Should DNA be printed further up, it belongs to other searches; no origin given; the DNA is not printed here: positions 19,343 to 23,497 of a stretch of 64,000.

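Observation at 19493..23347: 1284-aa orphan protein with a highly charged coiled-coil N-terminus and a single C-terminal membrane anchor, converging on the pilin operon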

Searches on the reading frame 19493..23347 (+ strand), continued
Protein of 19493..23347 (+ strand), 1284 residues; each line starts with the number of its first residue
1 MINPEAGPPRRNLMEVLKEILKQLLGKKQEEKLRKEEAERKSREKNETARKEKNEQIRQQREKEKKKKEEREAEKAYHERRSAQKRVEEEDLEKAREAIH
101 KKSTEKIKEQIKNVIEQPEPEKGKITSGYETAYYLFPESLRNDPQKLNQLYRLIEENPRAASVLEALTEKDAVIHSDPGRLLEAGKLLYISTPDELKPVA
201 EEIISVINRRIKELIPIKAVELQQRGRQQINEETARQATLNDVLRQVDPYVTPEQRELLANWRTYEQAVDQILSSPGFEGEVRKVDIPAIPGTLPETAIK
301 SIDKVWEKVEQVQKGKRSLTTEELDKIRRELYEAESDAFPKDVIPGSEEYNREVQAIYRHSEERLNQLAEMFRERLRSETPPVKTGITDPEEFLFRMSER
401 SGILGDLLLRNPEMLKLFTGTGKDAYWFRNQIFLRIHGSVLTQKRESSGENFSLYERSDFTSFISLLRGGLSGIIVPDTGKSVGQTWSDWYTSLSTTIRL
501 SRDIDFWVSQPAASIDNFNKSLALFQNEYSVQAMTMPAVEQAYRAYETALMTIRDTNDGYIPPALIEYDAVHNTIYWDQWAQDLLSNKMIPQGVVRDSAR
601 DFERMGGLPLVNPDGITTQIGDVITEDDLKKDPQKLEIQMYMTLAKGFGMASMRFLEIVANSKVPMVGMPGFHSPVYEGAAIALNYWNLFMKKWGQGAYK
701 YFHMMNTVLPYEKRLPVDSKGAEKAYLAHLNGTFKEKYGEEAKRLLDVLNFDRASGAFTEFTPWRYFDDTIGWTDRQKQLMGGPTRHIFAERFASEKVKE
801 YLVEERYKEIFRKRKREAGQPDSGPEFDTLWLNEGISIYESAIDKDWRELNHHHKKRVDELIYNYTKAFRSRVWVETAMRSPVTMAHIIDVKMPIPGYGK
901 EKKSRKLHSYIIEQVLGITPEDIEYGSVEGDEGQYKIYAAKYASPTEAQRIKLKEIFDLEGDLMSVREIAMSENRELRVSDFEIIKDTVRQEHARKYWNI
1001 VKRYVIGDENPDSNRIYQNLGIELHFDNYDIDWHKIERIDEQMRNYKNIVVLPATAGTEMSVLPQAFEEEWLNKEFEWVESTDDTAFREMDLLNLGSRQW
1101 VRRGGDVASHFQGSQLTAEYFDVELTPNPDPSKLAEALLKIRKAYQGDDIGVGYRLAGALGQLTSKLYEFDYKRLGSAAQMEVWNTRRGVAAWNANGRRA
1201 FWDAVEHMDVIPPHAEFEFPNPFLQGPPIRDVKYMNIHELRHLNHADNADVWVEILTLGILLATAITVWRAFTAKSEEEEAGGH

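Call 32: find_encoding_contigs(protein=P0077, flank=10000, max_places=1)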
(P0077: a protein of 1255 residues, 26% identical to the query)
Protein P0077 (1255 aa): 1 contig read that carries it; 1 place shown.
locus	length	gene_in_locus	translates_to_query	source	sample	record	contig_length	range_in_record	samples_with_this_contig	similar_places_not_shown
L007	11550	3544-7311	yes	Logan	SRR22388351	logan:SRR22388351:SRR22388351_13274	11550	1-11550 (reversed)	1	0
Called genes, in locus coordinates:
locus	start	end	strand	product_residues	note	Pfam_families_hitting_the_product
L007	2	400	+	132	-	?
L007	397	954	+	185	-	PF01467:CTP_transf_like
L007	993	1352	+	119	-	PF05635:23S_rRNA_IVP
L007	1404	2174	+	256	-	PF02540:NAD_synthase, PF06508:QueC (faint)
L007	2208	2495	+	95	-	-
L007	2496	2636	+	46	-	-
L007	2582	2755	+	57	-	PF15738:YafQ_toxin (weak)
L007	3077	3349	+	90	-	-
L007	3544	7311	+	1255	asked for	-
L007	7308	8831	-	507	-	-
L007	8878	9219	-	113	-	PF18895:T4SS_pilin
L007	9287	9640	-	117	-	PF18895:T4SS_pilin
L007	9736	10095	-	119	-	-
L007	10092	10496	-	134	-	-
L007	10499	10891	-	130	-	-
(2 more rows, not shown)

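Call 45: predict_structure(alignment_id=A3)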
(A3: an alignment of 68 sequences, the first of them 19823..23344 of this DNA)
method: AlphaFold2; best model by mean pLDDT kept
length: 1174 residues; sequences in the alignment: 68
mean_pLDDT: 90.3   pTM: 0.79
mean pLDDT of the five models: 90.3, 87.8, 87.5, 87.3, 86.9
residues with pLDDT >= 90: 855; 70-90: 257; 50-70: 41; < 50: 21
segments of 3 or more residues with pLDDT < 50: 173-182, 1166-1174
pLDDT, mean of each block of 10 residues (from residue 1): 87 76 92 95 93 90 87 94 94 96 96 78 95 93 95 97 81 41 70 93 87 88 89 77 85 91 80 87 91 93 96 96 97 94 95 96 89 95 98 95 91 96 97 98 93 94 95 97 97 92 93 95 95 98 96 84 88 93 90 88 84 92 89 85 89 92 94 94 94 97 97 90 96 96 95 97 97 96 84 92 95 79 68 87 96 97 96 98 98 95 96 94 97 91 84 92 88 95 96 95 96 96 98 94 91 95 94 95 96 97 72 52 81 93 87 80 56 36
secondary structure, 60 per line:
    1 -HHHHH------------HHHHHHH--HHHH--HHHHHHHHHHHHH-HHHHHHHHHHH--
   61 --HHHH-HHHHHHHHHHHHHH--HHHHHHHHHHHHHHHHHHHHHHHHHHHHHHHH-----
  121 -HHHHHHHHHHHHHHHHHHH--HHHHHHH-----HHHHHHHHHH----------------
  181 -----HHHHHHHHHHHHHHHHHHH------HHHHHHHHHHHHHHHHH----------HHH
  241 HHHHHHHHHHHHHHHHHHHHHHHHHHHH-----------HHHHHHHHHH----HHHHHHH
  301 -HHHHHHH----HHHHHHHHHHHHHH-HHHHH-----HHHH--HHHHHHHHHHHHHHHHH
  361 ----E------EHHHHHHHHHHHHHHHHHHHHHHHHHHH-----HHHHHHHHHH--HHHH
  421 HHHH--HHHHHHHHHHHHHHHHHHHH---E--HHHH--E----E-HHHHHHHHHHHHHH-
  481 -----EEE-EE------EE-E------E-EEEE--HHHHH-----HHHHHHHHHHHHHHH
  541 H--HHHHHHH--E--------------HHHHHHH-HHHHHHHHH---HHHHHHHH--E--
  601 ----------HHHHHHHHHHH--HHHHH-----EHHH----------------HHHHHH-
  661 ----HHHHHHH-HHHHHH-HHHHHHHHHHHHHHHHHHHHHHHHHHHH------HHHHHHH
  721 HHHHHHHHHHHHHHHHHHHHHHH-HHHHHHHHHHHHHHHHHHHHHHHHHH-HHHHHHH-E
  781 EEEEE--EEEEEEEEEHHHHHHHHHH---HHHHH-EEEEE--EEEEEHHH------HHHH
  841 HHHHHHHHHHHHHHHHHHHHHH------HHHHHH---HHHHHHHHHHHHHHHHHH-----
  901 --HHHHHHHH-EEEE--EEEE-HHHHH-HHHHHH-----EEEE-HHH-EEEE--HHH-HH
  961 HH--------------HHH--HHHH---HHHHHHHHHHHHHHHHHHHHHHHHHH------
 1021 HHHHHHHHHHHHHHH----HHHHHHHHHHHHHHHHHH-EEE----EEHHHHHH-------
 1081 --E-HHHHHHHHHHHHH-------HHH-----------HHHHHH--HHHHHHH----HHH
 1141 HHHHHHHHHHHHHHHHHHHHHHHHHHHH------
elements in order (helices of 4 or more, strands of 3 or more residues): H2-6 H19-25 H28-31 H34-46 H48-58 H63-66 H68-81 H84-115 H122-140 H143-149 H155-164 H186-204 H211-227 H238-268 H280-289 H294-300 H302-308 H313-326 H328-332 H338-341 H344-360 H373-399 H405-414 H417-424 H427-446 H453-456 H466-479 E486-488 E510-513 H516-520 H526-541 H544-550 H568-574 H576-584 H588-595 H611-621 H624-628 H654-659 H665-671 H673-678 H680-707 H714-743 H745-770 H772-778 E780-785 E788-796 H797-806 H810-814 E816-820 E823-827 H837-862 H869-874 H878-895 H903-910 E912-915 E918-921 H923-927 H929-934 E940-943 E949-952 H959-962 H982-985 H989-1014 H1021-1035 H1040-1057 E1059-1061 H1068-1073 H1085-1097 H1119-1124 H1127-1133 H1138-1168
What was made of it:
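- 19868..20767 (+): Variable N-terminal helical region (aa 126-425). AF2 predicts helices with a disordered linker at aa 283-292 (call 45).
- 23243..23314 (+): C-terminal transmembrane helix (aa 1251-1274) with boundary Glu1254 and a G1259xxxA1263 small-residue motif. AF2 predicts a helix over aa 1248-1278 (call 45).
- Translocating a confidently folded 1250-residue helical body (call 45) would be demanding. The fold is almost entirely alpha-helical and globular, with none of the repeat or beta-rich adhesin domains (call 45).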

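Call 49: fold_search(model_id=the predicted structure, library=pdb)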
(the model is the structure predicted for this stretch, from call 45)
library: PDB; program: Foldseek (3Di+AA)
matches with E <= 10: 199; with E <= 0.001: 0
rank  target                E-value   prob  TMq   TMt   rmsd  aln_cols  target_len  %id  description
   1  7jq9                  6.4e-03  0.30  0.10  0.07  29.5      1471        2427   10  Cryo-EM structure of human HUWE1 (released 2021-07-28)
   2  4hb4_C                2.8e-02  0.16  0.09  0.10  31.2      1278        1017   10  Crystal structure of CRM1 inhibitor Leptomycin B in complex with CRM1(537DLTVK541/GLCEQ)-Ran-RanBP1 (released 2013-01-09)
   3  5yro_C                3.7e-02  0.21  0.10  0.11  32.8      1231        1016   10  RanL182A in complex with RanBP1-CRM1 (released 2018-11-21)
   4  7moc_A                3.9e-02  0.11  0.08  0.08  37.7      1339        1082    9  Neurofibromin core (released 2021-12-15)
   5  7mp5_A                5.2e-02  0.13  0.10  0.08  33.0      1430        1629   10  Autoinhibited neurofibrobmin (released 2021-12-15)
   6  5jlj_C                5.4e-02  0.12  0.08  0.09  32.6      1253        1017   10  Crystal Structure of KPT8602 in complex with CRM1-Ran-RanBP1 (released 2016-06-29)
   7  7vf5_A                7.3e-02  0.11  0.09  0.08  34.2      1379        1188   10  Human m6A-METTL associated complex (WTAP, VIRMA, and HAKAI) (released 2022-09-14)
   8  9hcj_C0               7.6e-02  0.13  0.10  0.09  32.8      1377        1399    9  D. discoideum nuclear pore complex (released 2024-12-25)
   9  6xjr_C                9.6e-02  0.10  0.08  0.09  30.2      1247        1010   10  Crystal Structure of KPT-185 bound to CRM1 (E582K, 537-DLTVK-541 to GLCEQ) (released 2021-01-27)
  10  7mop_A                9.6e-02  0.10  0.09  0.06  29.2      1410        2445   10  Cryo-EM structure of human HUWE1 in complex with DDIT4 (released 2021-07-28)
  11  9m1k_D                1.0e-01  0.10  0.09  0.10  32.2      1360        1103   10  Cryo-EM structure of the TBC-DE-Arl2-beta-tubulin complex with GTP (released 2025-10-22)
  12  6en4_C                1.2e-01  0.12  0.08  0.10  29.3      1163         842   10  SF3b core in complex with a splicing modulator (released 2018-06-20)
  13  9d0t_O                1.2e-01  0.08  0.08  0.07  31.7      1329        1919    9  Proteasome core particle assembly intermediate Blm10:13S purified from Saccharomyces cerevisiae (released 2024-12-04)
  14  4hat_C                1.2e-01  0.12  0.09  0.10  32.2      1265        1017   10  Crystal structure of CRM1 inhibitor Leptomycin B in complex with CRM1-Ran-RanBP1 (released 2013-01-09)
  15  9nwd_B                1.2e-01  0.12  0.10  0.09  34.2      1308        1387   10  Human E3 ligase UBR4-KCMF1-calmodulin complex (N-terminal) (released 2025-06-11)
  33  8or3_C                5.1e-01  0.04  0.08  0.08  35.4      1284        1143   10  CAND1-CUL1-RBX1-SKP1-SKP2-DCNL1 (released 2023-06-28)
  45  5uwo_C                8.1e-01  0.05  0.09  0.09  30.7      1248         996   10  Crystal Structure of Engineered FMRP-1b NES Peptide in complex with CRM1-Ran-RanBP1 (released 2017-03-22)
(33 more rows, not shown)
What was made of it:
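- On Any structurally characterised fold: Foldseek against the PDB with the full model: best E = 6e-3, probability 0.30, TM <= 0.11 (call 49).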

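Call 53: fold_search(model_id=the predicted structure, library=viral)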
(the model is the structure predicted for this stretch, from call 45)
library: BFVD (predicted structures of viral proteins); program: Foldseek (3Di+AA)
matches with E <= 10: 186; with E <= 0.001: 0
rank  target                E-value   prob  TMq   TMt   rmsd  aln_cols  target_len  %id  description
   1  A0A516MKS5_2          1.5e-02  0.13  0.08  0.08  32.5      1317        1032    9  (no name in the UniProt tables at hand)
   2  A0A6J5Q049            2.5e-02  0.13  0.08  0.07  38.1      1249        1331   11  Large polyvalent protein associated domain-containing protein [uncultured Caudovirales phage]
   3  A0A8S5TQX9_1          2.9e-02  0.10  0.07  0.07  37.4      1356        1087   11  Uncharacterized protein [Myoviridae sp. ctY1522]
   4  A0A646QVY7            7.5e-02  0.20  0.09  0.10  27.2       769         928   11  (no name in the UniProt tables at hand)
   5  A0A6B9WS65            1.1e-01  0.06  0.07  0.08  40.5      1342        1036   10  (no name in the UniProt tables at hand)
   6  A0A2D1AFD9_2          1.1e-01  0.06  0.07  0.07  50.4      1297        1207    9  Large tegument protein [vespertilionid gammaherpesvirus 3]
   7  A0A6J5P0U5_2          1.8e-01  0.07  0.08  0.08  39.8      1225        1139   11  Uncharacterized protein [uncultured Caudovirales phage]
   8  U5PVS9                2.0e-01  0.08  0.08  0.09  40.0      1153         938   10  Structural protein [Acinetobacter phage Petty]
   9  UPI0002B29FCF         2.1e-01  0.04  0.07  0.07  39.9      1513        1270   10  (no name look-up for this kind of identifier)
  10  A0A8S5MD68            2.9e-01  0.04  0.07  0.06  42.6      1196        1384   12  Minor tail protein [Siphoviridae sp. cti6f5]
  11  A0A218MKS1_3          3.3e-01  0.05  0.05  0.05  33.0       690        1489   11  Uncharacterized protein [uncultured virus]
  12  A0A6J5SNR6            3.8e-01  0.06  0.08  0.07  31.2      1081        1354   11  Large polyvalent protein associated domain-containing protein [uncultured Caudovirales phage]
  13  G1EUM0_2              4.0e-01  0.09  0.06  0.05  42.1       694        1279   10  Uncharacterized protein ORF 64 [Bovine herpesvirus 4]
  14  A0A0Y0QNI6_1          4.0e-01  0.05  0.07  0.07  62.7      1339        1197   10  Large tegument protein [Human herpesvirus 2]
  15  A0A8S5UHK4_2          4.0e-01  0.04  0.06  0.06  53.3      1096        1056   10  Trimeric coiled-coil viral fiber [Siphoviridae sp. ctZd434]
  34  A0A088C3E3            1.0e+00  0.02  0.06  0.06  43.5      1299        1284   12  (no name in the UniProt tables at hand)
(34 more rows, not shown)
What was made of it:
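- On Any structurally characterised fold: Against BFVD: nothing below E = 1e-2 (call 53).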

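Call 61: find_related_loci(query=A1, collection=genome_contigs, flank=8000)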
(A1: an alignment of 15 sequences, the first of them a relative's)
Query A1 (1284 aa) in genome_contigs; peptide patterns used: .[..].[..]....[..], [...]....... (x = any residue, [..] = any of these).
40 stretches matched a pattern; 7 encode a relative of the query (tblastn E <= 1e-3); 7 distinct loci.
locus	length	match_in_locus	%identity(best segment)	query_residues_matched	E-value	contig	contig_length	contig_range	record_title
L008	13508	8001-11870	67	1-1276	0e+0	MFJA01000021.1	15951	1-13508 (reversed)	MAG: Candidatus Gottesmanbacteria bacterium RBG_16_37_8 RBG_16_scaffold_15950, whole genome shotgun sequence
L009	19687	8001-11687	53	62-1274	0e+0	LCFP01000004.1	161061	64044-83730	MAG: Candidatus Gottesmanbacteria bacterium GW2011_GWA2_43_14 UV73_C0004, whole genome shotgun sequence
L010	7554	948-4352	45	153-1279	0e+0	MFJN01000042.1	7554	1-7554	MAG: Candidatus Gottesmanbacteria bacterium RIFCSPHIGHO2_02_FULL_40_13 rifcsphigho2_02_scaffold_46315, whole genome shot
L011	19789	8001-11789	41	1-1276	0e+0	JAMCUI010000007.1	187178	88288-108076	MAG: Patescibacteria group bacterium isolate FK_Sedi_A_Bin.134 NODE_61_length_187178_cov_16.0647, whole genome shotgun s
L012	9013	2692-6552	39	1-1275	0e+0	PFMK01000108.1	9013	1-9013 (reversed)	MAG: Candidatus Gottesmanbacteria bacterium CG_4_10_14_0_8_um_filter_37_24 CG_4_10_14_0.8_um_filter_scaffold_5149_c, who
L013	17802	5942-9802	38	1-1280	0e+0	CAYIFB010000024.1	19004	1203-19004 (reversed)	MAG TPA_asm: uncultured Gammaproteobacteria bacterium isolate ERP119705_co19_135 genome assembly, contig: NODE_2409_leng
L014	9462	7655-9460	46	1-609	2e-158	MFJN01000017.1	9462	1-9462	MAG: Candidatus Gottesmanbacteria bacterium RIFCSPHIGHO2_02_FULL_40_13 rifcsphigho2_02_scaffold_20249, whole genome shot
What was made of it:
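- Tried and rejected: The closest relative is only 67% identical (call 61), so synonymous sites are saturated.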
